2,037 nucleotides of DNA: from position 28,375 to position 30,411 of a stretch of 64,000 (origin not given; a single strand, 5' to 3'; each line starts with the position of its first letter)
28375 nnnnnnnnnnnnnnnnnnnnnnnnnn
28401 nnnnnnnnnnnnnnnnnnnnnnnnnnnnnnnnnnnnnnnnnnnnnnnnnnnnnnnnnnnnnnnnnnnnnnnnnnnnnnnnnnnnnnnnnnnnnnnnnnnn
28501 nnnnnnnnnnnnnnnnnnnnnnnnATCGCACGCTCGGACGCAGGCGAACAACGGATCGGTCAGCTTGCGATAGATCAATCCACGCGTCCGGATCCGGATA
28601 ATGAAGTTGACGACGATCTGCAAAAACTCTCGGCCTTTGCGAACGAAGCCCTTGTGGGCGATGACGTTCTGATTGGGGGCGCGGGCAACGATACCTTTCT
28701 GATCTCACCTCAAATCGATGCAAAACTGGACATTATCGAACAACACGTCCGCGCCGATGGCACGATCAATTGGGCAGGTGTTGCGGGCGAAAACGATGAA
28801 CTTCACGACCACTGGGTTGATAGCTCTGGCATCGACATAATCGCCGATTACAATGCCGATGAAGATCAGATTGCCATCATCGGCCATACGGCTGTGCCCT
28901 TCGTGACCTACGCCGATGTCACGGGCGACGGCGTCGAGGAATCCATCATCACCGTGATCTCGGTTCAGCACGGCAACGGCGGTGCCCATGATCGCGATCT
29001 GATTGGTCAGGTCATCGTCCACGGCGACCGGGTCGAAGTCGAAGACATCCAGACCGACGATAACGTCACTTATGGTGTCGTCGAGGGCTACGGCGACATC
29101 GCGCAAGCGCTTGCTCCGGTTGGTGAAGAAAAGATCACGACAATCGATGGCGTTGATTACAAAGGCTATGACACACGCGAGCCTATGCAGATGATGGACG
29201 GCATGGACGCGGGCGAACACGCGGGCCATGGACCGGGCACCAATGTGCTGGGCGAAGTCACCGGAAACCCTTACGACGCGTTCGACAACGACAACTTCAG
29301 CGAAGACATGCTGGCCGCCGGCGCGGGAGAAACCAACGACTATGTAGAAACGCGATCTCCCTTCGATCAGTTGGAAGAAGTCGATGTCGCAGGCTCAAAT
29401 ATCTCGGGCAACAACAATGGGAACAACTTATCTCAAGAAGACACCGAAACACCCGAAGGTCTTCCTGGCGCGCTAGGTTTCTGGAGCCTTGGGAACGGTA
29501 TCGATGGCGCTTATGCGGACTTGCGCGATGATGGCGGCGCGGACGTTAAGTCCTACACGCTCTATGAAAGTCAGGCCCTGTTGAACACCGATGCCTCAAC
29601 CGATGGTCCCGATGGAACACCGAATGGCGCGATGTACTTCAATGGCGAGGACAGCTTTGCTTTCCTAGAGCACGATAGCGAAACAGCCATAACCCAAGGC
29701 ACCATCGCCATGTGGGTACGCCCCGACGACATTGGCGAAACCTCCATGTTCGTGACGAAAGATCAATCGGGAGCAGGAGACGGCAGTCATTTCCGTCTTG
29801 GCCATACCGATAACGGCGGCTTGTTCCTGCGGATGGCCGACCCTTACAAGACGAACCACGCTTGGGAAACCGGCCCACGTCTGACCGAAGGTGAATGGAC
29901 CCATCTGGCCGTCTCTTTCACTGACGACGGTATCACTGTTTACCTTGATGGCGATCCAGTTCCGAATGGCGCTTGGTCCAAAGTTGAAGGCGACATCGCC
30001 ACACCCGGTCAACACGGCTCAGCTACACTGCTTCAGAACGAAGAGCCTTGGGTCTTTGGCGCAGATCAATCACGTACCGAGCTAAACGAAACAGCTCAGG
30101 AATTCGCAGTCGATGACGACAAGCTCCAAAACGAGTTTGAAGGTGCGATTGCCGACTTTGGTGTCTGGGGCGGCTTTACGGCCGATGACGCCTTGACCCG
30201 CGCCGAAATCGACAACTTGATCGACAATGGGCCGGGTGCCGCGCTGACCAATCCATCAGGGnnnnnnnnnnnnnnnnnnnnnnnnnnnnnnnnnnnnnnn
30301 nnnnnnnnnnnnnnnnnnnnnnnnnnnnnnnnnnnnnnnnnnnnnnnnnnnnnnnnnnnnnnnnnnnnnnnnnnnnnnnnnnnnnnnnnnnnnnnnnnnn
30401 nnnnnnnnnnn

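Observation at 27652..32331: Orphan 1559-aa PA14-like / (RTX-LamG)x2 giant protein with no cognate secretion genes nearby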

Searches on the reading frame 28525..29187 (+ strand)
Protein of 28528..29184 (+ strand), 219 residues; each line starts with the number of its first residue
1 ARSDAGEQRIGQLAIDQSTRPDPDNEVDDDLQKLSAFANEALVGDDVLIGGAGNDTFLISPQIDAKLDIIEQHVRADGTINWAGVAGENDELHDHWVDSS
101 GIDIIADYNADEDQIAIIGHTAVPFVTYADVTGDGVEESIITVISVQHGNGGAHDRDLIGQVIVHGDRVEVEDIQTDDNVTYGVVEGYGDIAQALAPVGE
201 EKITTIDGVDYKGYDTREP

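Call 20: search_solved_structures(query=window:28528-29184:+, max_evalue=10, show_alignments=3)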
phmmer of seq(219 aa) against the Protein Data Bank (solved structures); distinct sequences matched with E-value up to 10: 2.
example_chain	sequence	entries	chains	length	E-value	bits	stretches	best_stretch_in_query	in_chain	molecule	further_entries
8jx3_H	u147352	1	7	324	0.75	12.6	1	65-130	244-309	alpha hemolysin fused with spy-tag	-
8jx2_H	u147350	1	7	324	0.79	12.6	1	65-130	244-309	alpha hemolysin fused with spy-tag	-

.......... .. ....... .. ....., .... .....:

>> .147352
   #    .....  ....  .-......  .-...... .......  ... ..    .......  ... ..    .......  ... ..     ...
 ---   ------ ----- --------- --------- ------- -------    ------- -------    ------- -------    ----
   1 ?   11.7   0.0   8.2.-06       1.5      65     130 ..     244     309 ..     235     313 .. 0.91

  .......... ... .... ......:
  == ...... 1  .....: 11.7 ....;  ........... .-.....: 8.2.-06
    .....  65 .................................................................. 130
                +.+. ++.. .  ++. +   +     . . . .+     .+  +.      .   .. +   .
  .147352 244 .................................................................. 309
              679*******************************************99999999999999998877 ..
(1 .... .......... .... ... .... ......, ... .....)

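Call 40: search_solved_structures(query=A3, max_evalue=10, show_alignments=3)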
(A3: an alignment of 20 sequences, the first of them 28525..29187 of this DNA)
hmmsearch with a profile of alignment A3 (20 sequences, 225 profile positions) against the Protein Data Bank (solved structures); distinct sequences matched with E-value up to 10: 0.
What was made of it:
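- On FrpC/ApxIVA self-processing module: The X profile finds no PDB sequence at all at E<=10 (call 40).
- Tried and rejected: X module against known families: single-sequence and profile searches against PDB sequences gave nothing (calls 20, 40). FrpC-like self-processing: not supported, given no PDB sequence match for X (call 40).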

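Call 46: search_protein_representatives(alignment_id=A3)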
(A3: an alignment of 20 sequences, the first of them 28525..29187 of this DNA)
Query: 20 sequences, 225 profile positions. Proteins with E-value up to 0.001 (for the whole library): 364; up to 1e-10: 295; up to 1e-30: 168. The best 150 are listed.
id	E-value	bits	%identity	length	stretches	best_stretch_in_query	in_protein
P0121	0.0e+00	1396.6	-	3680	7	1-204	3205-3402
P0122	8.9e-248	833.4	-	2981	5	1-206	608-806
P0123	8.4e-234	787.7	-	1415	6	45-199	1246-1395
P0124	7.9e-217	732.2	-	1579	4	1-204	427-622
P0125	3.9e-216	729.9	-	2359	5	2-208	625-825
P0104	1.0e-201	682.8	-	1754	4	2-224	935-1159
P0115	6.5e-201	680.1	-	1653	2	1-224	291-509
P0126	1.0e-198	672.9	-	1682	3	1-224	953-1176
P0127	6.4e-198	670.3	-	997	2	1-224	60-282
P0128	4.1e-186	631.7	-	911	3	2-224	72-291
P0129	2.7e-179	609.4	-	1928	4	1-207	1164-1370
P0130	3.2e-177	602.6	-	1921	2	2-224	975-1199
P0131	5.5e-177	601.9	-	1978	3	22-209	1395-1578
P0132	8.3e-153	522.8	-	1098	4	44-200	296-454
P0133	1.5e-120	417.3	-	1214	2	4-206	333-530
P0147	4.0e-104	363.5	-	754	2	2-204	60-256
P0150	4.2e-99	347.1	-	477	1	2-224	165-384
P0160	1.1e-92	326.1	-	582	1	2-224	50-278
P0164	2.1e-87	308.8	-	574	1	2-224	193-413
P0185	1.4e-59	217.9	-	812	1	31-208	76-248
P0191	1.2e-56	208.2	-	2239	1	19-204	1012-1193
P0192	1.4e-56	208.1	-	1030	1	1-204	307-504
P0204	1.1e-53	198.6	-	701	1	2-205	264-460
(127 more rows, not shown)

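Call 47: search_protein_families(library=pfam, proteins=[P0123, P0133, P0147, P0150, P0160, P0164, P0185, P0192, P0204, P0191], max_evalue=0.001)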
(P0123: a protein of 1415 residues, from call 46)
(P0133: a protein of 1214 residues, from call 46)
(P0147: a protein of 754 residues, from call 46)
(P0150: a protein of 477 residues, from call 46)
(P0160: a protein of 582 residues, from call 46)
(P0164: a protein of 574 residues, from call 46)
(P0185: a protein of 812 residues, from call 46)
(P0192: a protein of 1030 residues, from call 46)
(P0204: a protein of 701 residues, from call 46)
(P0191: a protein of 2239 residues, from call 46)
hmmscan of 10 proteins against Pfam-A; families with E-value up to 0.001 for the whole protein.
P0123 (1415 aa): 0 families

P0133 (1214 aa): 3 families
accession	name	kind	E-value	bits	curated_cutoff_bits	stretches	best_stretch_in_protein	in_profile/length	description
PF00353.25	HemolysinCabind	-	3.3e-32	110.5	23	4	911-945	2-36/36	RTX calcium-binding nonapeptide repeat (4 copies)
PF13385.13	Laminin_G_3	-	4.7e-29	101.9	27.6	2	55-159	4-102/151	Concanavalin A-like lectin/glucanases superfamily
PF02210.31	Laminin_G_2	-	1.1e-05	26.4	22.9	0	97-194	16-99/126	Laminin G domain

P0147 (754 aa): 1 family
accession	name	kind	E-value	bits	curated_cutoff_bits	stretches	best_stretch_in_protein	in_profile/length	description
PF00353.25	HemolysinCabind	-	1.1e-41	140.7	23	7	304-331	2-29/36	RTX calcium-binding nonapeptide repeat (4 copies)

P0150 (477 aa): 1 family
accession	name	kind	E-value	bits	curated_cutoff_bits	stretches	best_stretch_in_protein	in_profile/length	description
PF00353.25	HemolysinCabind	-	1.1e-18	67.3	23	2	97-127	6-36/36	RTX calcium-binding nonapeptide repeat (4 copies)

P0160 (582 aa): 3 families
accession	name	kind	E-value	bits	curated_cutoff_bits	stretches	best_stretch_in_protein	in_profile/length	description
PF13385.13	Laminin_G_3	-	1.1e-15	58.5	27.6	1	327-485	2-147/151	Concanavalin A-like lectin/glucanases superfamily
PF00353.25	HemolysinCabind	-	8.2e-11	42.1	23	2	23-53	2-32/36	RTX calcium-binding nonapeptide repeat (4 copies)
PF02973.23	Sialidase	-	4e-05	23.6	26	1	338-487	26-180/189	Sialidase, N-terminal domain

P0164 (574 aa): 1 family
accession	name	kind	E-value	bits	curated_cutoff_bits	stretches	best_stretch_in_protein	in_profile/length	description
PF00353.25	HemolysinCabind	-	3e-10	40.3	23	2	157-191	2-36/36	RTX calcium-binding nonapeptide repeat (4 copies)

P0185 (812 aa): 3 families
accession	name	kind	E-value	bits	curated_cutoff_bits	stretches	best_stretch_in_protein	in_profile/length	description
PF13385.13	Laminin_G_3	-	6e-12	46.4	27.6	1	355-542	2-150/151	Concanavalin A-like lectin/glucanases superfamily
PF00353.25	HemolysinCabind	-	1.6e-10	41.2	23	2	26-61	1-36/36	RTX calcium-binding nonapeptide repeat (4 copies)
PF02210.31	Laminin_G_2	-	0.00041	21.3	22.9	0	403-528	18-120/126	Laminin G domain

P0192 (1030 aa): 6 families
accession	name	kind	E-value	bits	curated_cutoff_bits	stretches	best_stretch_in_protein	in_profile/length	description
PF00353.25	HemolysinCabind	-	3.7e-57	190.2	23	10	772-807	1-36/36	RTX calcium-binding nonapeptide repeat (4 copies)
PF13385.13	Laminin_G_3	-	7.7e-29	101.2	27.6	2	24-182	4-151/151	Concanavalin A-like lectin/glucanases superfamily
PF22925.3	TS_C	-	9.8e-10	38.8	27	1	611-701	116-201/202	Trans-sialidase, C-terminal domain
PF02210.31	Laminin_G_2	-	1.8e-08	35.4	22.9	0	589-693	16-122/126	Laminin G domain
PF02973.23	Sialidase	-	3.2e-08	33.7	26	1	562-709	32-186/189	Sialidase, N-terminal domain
PF00354.24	Pentaxin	-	7.2e-05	23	25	0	564-718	28-177/194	Pentaxin family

P0204 (701 aa): 3 families
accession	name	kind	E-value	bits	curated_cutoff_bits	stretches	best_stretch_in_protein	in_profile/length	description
PF13385.13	Laminin_G_3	-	1.7e-30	106.6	27.6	2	502-661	3-150/151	Concanavalin A-like lectin/glucanases superfamily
PF00353.25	HemolysinCabind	-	2.3e-05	24.7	23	0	228-262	2-36/36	RTX calcium-binding nonapeptide repeat (4 copies)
PF22925.3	TS_C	-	0.00047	20.3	27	0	575-626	124-177/202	Trans-sialidase, C-terminal domain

P0191 (2239 aa): 3 families
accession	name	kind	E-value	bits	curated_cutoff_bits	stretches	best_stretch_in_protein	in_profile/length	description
PF13385.13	Laminin_G_3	-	5.9e-16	59.4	27.6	2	2096-2201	30-132/151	Concanavalin A-like lectin/glucanases superfamily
PF00353.25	HemolysinCabind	-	6.7e-13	48.8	23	1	923-958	1-36/36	RTX calcium-binding nonapeptide repeat (4 copies)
PF07691.17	PA14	-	0.00016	22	24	1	1317-1381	53-127/147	PA14 domain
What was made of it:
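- X is a discrete module reused 1-7 times per protein, always with RTX and usually with LamG (calls 46, 47).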

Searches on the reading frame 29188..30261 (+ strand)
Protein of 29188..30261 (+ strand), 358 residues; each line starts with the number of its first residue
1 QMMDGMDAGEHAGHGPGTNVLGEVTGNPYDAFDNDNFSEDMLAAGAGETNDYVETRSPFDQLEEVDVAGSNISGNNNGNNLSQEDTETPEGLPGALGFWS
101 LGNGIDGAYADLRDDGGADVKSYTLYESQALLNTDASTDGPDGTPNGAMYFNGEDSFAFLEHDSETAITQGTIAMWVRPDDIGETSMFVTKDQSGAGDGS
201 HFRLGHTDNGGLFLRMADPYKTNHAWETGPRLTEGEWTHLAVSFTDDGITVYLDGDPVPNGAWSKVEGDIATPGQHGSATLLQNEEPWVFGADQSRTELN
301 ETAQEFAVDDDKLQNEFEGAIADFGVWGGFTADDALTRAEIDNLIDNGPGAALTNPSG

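Call 69: search_solved_structures(query=window:29188-30261:+, max_evalue=1)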
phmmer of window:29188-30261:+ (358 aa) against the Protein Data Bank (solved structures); distinct sequences matched with E-value up to 1: 3.
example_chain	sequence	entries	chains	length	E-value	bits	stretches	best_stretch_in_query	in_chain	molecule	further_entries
4qvs_A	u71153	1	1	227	2.6e-09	40.2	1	143-259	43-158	S-layer domain-containing protein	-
5hon_A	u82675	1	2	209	0.029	17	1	141-256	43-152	Extracellular arabinanase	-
5fac_A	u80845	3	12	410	0.43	13.2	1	195-279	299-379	Alanine racemase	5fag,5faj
